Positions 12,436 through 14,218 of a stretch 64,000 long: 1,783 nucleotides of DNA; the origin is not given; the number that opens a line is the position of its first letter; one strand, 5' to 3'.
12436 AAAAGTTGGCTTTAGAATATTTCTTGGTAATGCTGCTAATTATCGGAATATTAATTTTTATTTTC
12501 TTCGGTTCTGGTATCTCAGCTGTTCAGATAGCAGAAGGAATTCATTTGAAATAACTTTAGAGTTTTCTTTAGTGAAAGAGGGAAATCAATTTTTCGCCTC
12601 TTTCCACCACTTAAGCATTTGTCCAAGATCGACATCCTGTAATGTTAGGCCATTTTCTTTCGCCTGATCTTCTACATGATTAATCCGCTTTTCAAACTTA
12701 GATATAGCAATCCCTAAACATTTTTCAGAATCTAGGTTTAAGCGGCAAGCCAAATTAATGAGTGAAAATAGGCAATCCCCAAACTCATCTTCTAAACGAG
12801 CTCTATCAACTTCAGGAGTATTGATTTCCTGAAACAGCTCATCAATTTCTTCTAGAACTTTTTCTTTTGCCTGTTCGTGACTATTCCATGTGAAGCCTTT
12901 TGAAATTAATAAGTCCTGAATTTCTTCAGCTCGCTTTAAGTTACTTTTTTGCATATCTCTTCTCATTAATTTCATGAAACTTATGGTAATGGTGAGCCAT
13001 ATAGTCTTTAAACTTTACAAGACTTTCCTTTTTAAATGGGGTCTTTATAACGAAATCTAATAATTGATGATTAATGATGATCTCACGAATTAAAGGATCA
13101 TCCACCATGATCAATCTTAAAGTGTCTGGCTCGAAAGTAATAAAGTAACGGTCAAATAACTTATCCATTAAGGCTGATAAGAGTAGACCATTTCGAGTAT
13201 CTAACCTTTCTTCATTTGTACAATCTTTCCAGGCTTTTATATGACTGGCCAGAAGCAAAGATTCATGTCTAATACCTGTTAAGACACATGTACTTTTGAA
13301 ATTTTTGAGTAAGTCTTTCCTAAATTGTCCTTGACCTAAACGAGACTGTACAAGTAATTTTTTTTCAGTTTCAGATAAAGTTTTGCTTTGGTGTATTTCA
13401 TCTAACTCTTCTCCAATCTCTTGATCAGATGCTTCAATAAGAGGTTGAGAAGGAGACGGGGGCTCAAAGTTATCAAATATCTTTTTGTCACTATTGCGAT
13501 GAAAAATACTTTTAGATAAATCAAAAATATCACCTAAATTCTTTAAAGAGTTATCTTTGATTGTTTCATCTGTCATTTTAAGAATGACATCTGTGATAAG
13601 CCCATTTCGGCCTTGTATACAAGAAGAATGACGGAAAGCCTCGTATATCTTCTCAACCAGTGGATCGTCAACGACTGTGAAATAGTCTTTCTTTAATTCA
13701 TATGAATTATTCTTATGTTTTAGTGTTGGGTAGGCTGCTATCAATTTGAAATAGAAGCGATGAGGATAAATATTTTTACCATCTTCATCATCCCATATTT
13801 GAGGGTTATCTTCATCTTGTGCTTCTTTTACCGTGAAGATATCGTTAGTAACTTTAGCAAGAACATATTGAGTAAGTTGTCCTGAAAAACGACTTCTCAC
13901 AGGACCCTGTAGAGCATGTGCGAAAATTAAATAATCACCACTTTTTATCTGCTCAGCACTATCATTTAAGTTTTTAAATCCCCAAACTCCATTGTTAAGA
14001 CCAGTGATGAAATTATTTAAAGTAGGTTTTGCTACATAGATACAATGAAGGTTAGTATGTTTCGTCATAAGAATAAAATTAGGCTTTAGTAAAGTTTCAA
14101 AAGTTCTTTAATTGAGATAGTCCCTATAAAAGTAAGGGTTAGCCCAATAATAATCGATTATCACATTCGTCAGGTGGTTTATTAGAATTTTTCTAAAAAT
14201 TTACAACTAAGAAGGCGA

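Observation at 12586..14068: EVE-HNH nuclease coupled to a stand-alone MazG C-terminal domain: candidate undescribed two-gene defence system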

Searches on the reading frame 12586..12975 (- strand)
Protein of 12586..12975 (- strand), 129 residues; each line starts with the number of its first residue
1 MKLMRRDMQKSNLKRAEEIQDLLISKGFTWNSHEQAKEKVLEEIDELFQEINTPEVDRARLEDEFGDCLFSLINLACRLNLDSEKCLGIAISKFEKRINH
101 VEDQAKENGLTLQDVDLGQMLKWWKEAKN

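Call 3: search_protein_families(library=pfam, proteins=[window:12586-12975:-], max_evalue=0.01)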
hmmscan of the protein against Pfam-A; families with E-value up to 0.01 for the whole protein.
window:12586-12975:- (129 aa): 2 families
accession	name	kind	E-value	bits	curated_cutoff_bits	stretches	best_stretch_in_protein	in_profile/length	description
PF03819.22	MazG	-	4.1e-09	37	22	1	32-101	2-73/74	MazG nucleotide pyrophosphohydrolase domain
PF12643.12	MazG-like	-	0.0035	18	27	1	34-105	9-77/85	MazG-like family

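Call 4: search_protein_families(library=padloc, proteins=[window:12586-12975:-], max_evalue=0.01)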
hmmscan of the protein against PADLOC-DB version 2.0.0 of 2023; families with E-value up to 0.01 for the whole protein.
window:12586-12975:- (129 aa): 0 families

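Call 5: search_protein_families(library=ncbifam, proteins=[window:12586-12975:-], max_evalue=0.1)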
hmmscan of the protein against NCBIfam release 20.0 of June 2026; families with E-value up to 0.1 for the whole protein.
window:12586-12975:- (129 aa): 5 families
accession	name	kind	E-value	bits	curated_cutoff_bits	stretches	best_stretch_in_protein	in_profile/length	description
NF007113.1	PRK09562.1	equivalog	1e-28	100.7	208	1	9-129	132-250/251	nucleoside triphosphate pyrophosphohydrolase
NF052436.1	YabN_Meth_PPase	exception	6e-28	98.1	525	1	8-129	366-486/486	bifunctional methyltransferase/pyrophosphohydrolase YabN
TIGR00444.1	mazG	subfamily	2.7e-25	89.5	148.3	1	12-128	133-248/248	MazG family protein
NF008991.0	PRK12334.2-3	equivalog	0.03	13.7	696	1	62-110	378-426/454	nucleoside triphosphate pyrophosphohydrolase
TIGR03188.1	histidine_hisI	equivalog_domain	0.061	13.5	42.7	0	33-83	29-77/84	phosphoribosyl-ATP diphosphatase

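Call 6: search_protein_families(library=phrogs, proteins=[window:12586-12975:-], max_evalue=0.01)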
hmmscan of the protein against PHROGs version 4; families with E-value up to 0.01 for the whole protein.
window:12586-12975:- (129 aa): 2 families
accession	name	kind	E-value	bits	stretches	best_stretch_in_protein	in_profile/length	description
phrog_1994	-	DNA, RNA and nucleotide metabolism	3.7e-06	28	1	36-97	91-155/170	DNA binding protein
phrog_715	-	other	3.2e-05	25.2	1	26-97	20-104/123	MazG-like pyrophosphatase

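Call 29: find_homologous_proteins(query=window:12586-12975:-, max_evalue=1e-10)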
Query window:12586-12975:- (129 aa): 24 proteins with E <= 1e-10 among 32 candidates.
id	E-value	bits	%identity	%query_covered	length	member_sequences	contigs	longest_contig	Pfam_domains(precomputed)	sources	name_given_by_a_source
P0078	5.9e-73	261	99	95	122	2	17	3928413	PF03819.23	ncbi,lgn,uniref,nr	ncbi:TPA: hypothetical protein N0X38_002581 [Acinetobacter baumannii]|uniref:MazG nucleotide pyropho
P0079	4.5e-72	258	98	95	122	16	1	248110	PF03819.23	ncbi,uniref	ncbi:MazG nucleotide pyrophosphohydrolase domain-containing protein [Acinetobacter pittii]|uniref:Ma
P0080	5.7e-70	251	95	95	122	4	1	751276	PF03819.23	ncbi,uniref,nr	ncbi:MazG nucleotide pyrophosphohydrolase domain-containing protein [Acinetobacter nosocomialis]|uni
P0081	1.8e-69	249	94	95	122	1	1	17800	PF03819.23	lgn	-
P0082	3.8e-62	226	80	99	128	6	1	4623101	PF03819.23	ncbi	-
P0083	2.3e-61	223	86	94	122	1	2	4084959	PF03819.23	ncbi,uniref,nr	ncbi:MazG nucleotide pyrophosphohydrolase domain-containing protein [Acinetobacter stercoris]|uniref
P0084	7.0e-61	222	85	94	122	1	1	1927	PF03819.23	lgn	-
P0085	1.8e-57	211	81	94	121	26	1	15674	PF03819.23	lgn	-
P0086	3.7e-57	210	80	94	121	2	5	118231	PF03819.23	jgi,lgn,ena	-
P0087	1.3e-55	205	77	95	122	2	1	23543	PF03819.23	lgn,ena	-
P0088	1.4e-55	204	77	95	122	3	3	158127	PF03819.23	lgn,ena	-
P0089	1.5e-55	204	74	97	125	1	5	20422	PF03819.23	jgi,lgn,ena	-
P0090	9.9e-54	198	76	97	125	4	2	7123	PF03819.23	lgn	-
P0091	4.6e-53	196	73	97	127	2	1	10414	PF03819.23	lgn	-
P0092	1.0e-52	195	74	97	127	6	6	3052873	PF03819.23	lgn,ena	-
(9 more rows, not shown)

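Call 30: find_encoding_contigs(protein=P0082, flank=6000, max_places=2)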
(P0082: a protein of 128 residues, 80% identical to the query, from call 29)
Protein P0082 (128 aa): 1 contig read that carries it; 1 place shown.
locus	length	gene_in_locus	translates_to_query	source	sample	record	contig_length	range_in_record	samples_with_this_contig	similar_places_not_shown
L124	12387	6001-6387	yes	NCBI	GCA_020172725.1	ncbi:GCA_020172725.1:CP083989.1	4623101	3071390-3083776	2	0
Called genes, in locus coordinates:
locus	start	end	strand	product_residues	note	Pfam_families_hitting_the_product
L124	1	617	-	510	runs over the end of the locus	-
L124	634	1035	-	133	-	-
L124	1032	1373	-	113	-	-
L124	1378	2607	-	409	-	-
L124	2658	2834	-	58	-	-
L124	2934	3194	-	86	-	-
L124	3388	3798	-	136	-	-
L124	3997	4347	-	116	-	-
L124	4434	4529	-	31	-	-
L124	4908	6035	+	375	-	PF13391:HNH_2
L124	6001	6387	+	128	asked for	PF03819:MazG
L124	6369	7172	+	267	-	-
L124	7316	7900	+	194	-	PF00117:GATase, PF07722:Peptidase_C26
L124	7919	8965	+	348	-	PF02885:Glycos_trans_3N, PF00591:Glycos_transf_3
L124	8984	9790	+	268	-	PF00218:IGPS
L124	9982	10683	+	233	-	PF01713:Smr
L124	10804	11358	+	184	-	PF01227:GTP_cyclohydroI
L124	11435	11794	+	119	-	PF05899:Cupin_3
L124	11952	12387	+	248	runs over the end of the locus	-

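Call 31: find_encoding_contigs(protein=P0092, flank=6000, max_places=3)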
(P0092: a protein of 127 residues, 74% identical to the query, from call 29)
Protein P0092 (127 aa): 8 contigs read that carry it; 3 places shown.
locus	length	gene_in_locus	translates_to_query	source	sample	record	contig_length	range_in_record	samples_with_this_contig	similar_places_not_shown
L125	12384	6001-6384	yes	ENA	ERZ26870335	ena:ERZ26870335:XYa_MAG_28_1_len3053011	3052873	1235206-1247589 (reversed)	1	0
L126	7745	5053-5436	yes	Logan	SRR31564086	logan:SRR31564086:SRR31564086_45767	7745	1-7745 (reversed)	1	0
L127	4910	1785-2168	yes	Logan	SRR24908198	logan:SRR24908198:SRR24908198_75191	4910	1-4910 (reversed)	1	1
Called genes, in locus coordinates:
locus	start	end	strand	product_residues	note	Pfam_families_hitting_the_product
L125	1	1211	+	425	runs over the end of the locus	PF13356:Arm-DNA-bind_3, PF22022:Phage_int_M, PF00589:Phage_integrase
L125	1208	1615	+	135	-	-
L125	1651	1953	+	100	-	-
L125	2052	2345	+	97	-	PF05930:Phage_AlpA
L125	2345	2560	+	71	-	-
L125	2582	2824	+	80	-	-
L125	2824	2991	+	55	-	-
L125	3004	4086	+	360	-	-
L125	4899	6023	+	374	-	PF13391:HNH_2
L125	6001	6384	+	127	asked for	PF03819:MazG (weak)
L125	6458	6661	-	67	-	-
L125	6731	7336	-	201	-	PF06508:QueC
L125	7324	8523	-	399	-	PF00294:PfkB (weak), PF15891:Nuc_deoxyri_tr2 (weak), PF05014:Nuc_deoxyrib_tr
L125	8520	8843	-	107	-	-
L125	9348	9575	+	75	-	-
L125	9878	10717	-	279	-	PF02353:CMAS (faint), PF08241:Methyltransf_11 (weak), PF08242:Methyltransf_12 (faint)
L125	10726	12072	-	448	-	PF01266:DAO (faint), PF01593:Amino_oxidase, PF07992:Pyr_redox_2 (faint), PF13450:NAD_binding_8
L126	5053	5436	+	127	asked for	PF03819:MazG (weak)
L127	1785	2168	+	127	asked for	PF03819:MazG (weak)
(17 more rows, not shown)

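Call 32: find_encoding_contigs(protein=P0088, flank=6000, max_places=2)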
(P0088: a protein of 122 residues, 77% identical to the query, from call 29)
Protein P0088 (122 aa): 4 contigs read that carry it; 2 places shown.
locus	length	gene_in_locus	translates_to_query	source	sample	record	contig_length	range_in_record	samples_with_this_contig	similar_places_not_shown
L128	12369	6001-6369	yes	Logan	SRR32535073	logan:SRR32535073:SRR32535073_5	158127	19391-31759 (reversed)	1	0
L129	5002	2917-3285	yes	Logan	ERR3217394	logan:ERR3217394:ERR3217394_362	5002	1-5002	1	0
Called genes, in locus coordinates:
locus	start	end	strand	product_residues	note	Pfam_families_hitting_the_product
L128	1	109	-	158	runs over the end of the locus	-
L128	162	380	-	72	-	-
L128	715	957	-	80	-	-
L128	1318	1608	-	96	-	PF11720:Inhibitor_I78 (weak)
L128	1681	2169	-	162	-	-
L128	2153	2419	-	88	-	-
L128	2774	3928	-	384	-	PF03922:OmpW (faint)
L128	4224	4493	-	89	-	-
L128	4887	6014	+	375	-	PF13391:HNH_2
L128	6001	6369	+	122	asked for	PF03819:MazG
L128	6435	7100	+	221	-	-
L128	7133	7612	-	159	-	-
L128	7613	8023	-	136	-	-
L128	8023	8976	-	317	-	PF13730:HTH_36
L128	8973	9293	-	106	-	-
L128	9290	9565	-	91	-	-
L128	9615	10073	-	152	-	PF06892:Phage_CP76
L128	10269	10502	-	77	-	-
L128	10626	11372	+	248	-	PF00717:Peptidase_S24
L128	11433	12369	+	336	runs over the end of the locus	-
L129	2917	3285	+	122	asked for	PF03819:MazG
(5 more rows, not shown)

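Call 33: find_encoding_contigs(protein=P0086, flank=6000, max_places=3)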
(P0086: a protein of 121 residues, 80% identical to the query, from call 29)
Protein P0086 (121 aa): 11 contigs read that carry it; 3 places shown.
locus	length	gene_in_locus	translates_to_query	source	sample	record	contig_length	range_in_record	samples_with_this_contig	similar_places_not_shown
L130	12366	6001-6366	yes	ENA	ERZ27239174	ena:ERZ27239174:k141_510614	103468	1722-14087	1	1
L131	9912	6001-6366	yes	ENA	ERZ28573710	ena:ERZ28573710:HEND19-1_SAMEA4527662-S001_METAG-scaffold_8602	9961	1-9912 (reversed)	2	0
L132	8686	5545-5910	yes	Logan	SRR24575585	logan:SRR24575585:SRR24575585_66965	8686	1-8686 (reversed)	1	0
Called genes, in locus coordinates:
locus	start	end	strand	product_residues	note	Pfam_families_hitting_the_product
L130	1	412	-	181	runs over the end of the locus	-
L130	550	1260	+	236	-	-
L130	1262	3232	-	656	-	PF05876:GpA_ATPase, PF20454:GpA_nuclease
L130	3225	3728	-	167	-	PF07278:DUF1441 (faint), PF07471:Phage_Nu1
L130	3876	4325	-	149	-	PF00959:Phage_lysozyme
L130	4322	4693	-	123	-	-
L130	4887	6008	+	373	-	PF13391:HNH_2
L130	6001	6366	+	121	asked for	PF03819:MazG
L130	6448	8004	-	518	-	PF13020:NOV_C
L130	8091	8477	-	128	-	-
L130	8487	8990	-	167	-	-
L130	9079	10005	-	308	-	PF13730:HTH_36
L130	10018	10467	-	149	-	PF06892:Phage_CP76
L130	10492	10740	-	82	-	PF14549:P22_Cro, PF15943:YdaS_toxin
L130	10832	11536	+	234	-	PF01381:HTH_3 (weak), PF00717:Peptidase_S24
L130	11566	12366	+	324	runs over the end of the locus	PF20279:CTD12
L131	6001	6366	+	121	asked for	PF03819:MazG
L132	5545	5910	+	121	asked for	PF03819:MazG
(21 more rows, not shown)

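Call 39: search_solved_structures(query=window:12586-12975:-, max_evalue=0.01, show_alignments=3)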
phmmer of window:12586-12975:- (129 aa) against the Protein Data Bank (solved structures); distinct sequences matched with E-value up to 0.01: 3.
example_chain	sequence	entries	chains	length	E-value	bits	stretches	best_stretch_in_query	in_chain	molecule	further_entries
3cra_A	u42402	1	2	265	1.3e-20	76.9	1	13-128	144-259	Protein mazG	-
3crc_A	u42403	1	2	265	2.9e-20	75.8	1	13-126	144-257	Protein mazG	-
5ie9_A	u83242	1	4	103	0.00039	23.7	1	42-97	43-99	Nucleotide pyrophosphohydrolase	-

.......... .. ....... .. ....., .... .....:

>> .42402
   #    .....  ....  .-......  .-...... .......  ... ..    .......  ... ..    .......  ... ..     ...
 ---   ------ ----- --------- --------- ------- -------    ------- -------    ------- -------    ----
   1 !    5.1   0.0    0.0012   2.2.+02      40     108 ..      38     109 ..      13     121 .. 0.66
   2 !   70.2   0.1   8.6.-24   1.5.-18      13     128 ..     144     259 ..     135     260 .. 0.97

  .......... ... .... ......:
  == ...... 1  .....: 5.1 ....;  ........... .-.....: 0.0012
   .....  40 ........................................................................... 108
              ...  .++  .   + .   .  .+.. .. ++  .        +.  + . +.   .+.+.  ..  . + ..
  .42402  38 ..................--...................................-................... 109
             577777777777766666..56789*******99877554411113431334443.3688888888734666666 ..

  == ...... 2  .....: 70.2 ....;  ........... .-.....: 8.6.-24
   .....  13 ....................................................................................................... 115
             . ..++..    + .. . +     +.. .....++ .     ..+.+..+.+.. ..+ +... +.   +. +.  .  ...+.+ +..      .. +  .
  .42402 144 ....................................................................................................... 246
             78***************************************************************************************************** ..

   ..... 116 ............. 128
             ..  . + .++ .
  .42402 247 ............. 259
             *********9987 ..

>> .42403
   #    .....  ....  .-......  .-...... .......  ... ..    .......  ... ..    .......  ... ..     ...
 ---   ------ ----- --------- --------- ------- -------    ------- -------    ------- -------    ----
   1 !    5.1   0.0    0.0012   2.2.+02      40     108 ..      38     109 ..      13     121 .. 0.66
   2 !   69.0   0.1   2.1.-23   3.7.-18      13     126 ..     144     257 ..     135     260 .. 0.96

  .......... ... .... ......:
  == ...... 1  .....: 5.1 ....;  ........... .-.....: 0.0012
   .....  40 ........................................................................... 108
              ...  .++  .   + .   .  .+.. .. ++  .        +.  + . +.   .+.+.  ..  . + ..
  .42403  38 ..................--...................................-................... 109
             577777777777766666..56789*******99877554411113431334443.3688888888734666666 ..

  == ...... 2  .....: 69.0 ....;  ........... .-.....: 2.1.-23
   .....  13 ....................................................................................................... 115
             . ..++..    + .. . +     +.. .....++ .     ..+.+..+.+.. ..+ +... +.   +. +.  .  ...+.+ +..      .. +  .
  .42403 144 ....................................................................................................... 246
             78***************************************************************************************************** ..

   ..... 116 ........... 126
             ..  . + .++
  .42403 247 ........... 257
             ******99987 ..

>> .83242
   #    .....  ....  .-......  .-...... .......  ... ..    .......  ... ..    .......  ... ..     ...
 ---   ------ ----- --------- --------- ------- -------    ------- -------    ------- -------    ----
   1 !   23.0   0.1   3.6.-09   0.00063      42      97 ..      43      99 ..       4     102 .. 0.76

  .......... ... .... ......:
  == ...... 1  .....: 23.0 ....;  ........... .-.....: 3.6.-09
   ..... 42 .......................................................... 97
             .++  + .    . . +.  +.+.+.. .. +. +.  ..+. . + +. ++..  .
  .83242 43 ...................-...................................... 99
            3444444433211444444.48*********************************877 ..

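Call 48: search_protein_families(library=pfam, proteins=[L124:6369-7172:+, L128:6435-7100:+, L130:6448-8004:-], max_evalue=0.01)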
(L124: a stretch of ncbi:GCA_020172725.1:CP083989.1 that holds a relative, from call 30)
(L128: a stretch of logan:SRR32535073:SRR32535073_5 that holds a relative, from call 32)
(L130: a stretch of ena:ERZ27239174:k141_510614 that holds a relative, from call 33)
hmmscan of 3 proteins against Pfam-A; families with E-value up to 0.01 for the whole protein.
L124:6369-7172:+ (267 aa): 1 family
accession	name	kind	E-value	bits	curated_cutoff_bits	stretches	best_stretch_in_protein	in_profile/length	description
PF25184.1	YxzE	-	0.0081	17.6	40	0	108-139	3-34/65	YxzE-like putative bacteriocin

L128:6435-7100:+ (221 aa): 0 families

L130:6448-8004:- (518 aa): 1 family
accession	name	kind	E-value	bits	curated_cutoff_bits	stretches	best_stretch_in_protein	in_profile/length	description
PF13020.12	NOV_C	-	6.6e-10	39.4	22.1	1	397-483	1-83/91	Protein NO VEIN, C-terminal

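Call 54: find_homologous_proteins(query=A2, max_evalue=1e-8)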
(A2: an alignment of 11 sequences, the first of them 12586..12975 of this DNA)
Query A2 (11 sequences) (129 aa, profile of the alignment): 120 proteins with E <= 1e-8 among 5135 candidates.
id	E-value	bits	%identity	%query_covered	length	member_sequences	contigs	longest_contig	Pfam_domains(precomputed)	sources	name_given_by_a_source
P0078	8.9e-61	221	99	95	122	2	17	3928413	PF03819.23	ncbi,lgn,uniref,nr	ncbi:TPA: hypothetical protein N0X38_002581 [Acinetobacter baumannii]|uniref:MazG nucleotide pyropho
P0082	1.6e-60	220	80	99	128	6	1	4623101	PF03819.23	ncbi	-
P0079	1.9e-60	220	98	95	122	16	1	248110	PF03819.23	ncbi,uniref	ncbi:MazG nucleotide pyrophosphohydrolase domain-containing protein [Acinetobacter pittii]|uniref:Ma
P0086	2.6e-60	220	80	94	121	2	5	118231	PF03819.23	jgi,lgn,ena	-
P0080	3.7e-60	219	95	95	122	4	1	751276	PF03819.23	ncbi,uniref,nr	ncbi:MazG nucleotide pyrophosphohydrolase domain-containing protein [Acinetobacter nosocomialis]|uni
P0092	4.1e-60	219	74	97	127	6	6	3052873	PF03819.23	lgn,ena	-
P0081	7.4e-60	218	94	95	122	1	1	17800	PF03819.23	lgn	-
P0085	1.1e-59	218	81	94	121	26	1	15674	PF03819.23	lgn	-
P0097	1.4e-58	214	70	97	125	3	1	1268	PF03819.23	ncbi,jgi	jgi:uncharacterized protein YabN with tetrapyrrole methylase and pyrophosphatase domain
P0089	1.7e-58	214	74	97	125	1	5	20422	PF03819.23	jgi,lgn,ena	-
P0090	6.4e-58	212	76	97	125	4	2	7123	PF03819.23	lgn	-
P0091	6.5e-58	212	73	97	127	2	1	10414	PF03819.23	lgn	-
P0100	8.2e-57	208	67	92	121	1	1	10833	PF03819.23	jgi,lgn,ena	jgi:uncharacterized protein YabN with tetrapyrrole methylase and pyrophosphatase domain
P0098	1.3e-56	208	69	94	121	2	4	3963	PF03819.23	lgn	-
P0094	1.6e-56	208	74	94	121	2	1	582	PF03819.23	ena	-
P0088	1.0e-55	205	77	95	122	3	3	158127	PF03819.23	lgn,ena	-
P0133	2.7e-44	168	59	94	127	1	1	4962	PF03819.23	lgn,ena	-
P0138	8.2e-23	99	41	90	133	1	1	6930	PF03819.23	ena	-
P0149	2.4e-20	91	38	90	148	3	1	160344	PF03819.23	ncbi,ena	-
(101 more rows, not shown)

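Call 55: find_encoding_contigs(protein=P0149, flank=4000, max_places=1)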
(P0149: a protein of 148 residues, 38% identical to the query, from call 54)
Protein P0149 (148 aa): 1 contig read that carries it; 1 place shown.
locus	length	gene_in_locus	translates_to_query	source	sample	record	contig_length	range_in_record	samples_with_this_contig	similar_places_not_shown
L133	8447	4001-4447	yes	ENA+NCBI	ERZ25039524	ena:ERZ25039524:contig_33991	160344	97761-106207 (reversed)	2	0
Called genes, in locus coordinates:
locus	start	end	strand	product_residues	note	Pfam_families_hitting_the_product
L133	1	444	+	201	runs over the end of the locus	-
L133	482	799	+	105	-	-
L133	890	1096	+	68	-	-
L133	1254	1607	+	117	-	-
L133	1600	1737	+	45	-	-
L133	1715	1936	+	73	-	-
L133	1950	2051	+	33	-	-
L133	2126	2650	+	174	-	-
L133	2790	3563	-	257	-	PF00106:adh_short, PF08659:KR, PF13561:adh_short_C2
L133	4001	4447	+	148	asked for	PF03819:MazG (weak)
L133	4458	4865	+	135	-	PF12836:HHH_3, PF14520:HHH_5 (faint), PF00633:HHH (faint)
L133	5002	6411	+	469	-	PF01743:PolyA_pol, PF12627:PolyA_pol_RNAbd, PF12626:PolyA_pol_arg_C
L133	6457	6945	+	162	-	PF01288:HPPK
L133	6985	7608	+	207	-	PF02548:Pantoate_transf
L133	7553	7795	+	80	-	PF02548:Pantoate_transf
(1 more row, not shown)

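Call 56: find_encoding_contigs(protein=P0138, flank=4000, max_places=1)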
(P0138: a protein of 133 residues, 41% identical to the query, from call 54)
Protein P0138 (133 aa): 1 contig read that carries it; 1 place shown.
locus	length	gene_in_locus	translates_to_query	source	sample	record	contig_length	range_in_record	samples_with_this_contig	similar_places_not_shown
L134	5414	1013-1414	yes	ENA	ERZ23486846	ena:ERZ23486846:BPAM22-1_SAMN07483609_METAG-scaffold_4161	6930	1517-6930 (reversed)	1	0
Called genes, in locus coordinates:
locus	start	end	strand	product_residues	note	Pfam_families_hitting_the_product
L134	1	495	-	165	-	?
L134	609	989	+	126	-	-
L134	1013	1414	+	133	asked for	PF03819:MazG (weak)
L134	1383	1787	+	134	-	PF12836:HHH_3, PF00633:HHH, PF14520:HHH_5 (faint)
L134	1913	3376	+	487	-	PF01743:PolyA_pol, PF12627:PolyA_pol_RNAbd, PF12626:PolyA_pol_arg_C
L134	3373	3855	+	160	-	PF01288:HPPK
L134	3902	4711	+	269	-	PF02548:Pantoate_transf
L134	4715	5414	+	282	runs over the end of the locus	PF02569:Pantoate_ligase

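Call 57: find_encoding_contigs(protein=P0133, flank=4000, max_places=1)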
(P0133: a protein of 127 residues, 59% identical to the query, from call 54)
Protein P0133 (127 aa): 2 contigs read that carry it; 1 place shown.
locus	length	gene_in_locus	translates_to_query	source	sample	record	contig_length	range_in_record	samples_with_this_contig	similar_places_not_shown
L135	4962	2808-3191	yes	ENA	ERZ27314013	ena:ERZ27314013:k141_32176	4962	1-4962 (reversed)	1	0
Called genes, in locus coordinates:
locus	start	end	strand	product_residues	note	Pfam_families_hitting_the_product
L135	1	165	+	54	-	?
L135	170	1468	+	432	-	PF13245:AAA_19, PF00580:UvrD-helicase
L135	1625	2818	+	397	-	PF13391:HNH_2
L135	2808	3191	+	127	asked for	PF03819:MazG (weak)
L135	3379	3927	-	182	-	-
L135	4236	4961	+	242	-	?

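Call 68: search_protein_families(library=padloc, proteins=[L124:6369-7172:+, L128:6435-7100:+], max_evalue=0.001)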
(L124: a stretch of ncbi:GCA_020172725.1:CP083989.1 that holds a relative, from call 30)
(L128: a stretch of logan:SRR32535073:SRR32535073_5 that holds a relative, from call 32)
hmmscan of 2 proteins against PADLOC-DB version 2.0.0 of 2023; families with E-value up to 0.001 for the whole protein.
L124:6369-7172:+ (267 aa): 0 families

L128:6435-7100:+ (221 aa): 0 families

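Call 76: search_protein_families(library=pfam, proteins=[L125:6731-7336:-, L125:7324-8523:-, L125:8520-8843:-], max_evalue=0.001)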
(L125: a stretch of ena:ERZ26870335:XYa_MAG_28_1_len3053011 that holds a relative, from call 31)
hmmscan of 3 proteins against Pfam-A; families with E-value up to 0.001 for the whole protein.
L125:6731-7336:- (201 aa): 1 family
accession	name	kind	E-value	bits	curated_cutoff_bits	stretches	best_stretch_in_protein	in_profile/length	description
PF06508.19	QueC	-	1.1e-23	84.3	22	1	8-194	4-206/210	Queuosine biosynthesis protein QueC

L125:7324-8523:- (399 aa): 3 families
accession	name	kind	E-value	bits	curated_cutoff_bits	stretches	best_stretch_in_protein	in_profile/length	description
PF05014.21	Nuc_deoxyrib_tr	-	4.1e-17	62.8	28.8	1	278-371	1-102/117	Nucleoside 2-deoxyribosyltransferase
PF00294.29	PfkB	-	6.8e-07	29.3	25.8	1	149-252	185-292/302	pfkB family carbohydrate kinase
PF15891.11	Nuc_deoxyri_tr2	-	9.4e-07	29.6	30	1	276-364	2-100/105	Nucleoside 2-deoxyribosyltransferase like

L125:8520-8843:- (107 aa): 0 families

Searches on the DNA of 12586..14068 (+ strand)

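Call 72: search_dna_similar(query=window:12586-14068:+, collection=phages, mode=distant, max_rows=20)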
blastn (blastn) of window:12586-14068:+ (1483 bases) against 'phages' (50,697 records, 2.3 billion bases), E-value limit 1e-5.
No match.

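Call 73: search_dna_similar(query=window:12586-14068:+, collection=plasmids, mode=distant, max_rows=10)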
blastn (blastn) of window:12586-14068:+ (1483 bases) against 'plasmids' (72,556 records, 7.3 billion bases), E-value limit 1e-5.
No match.
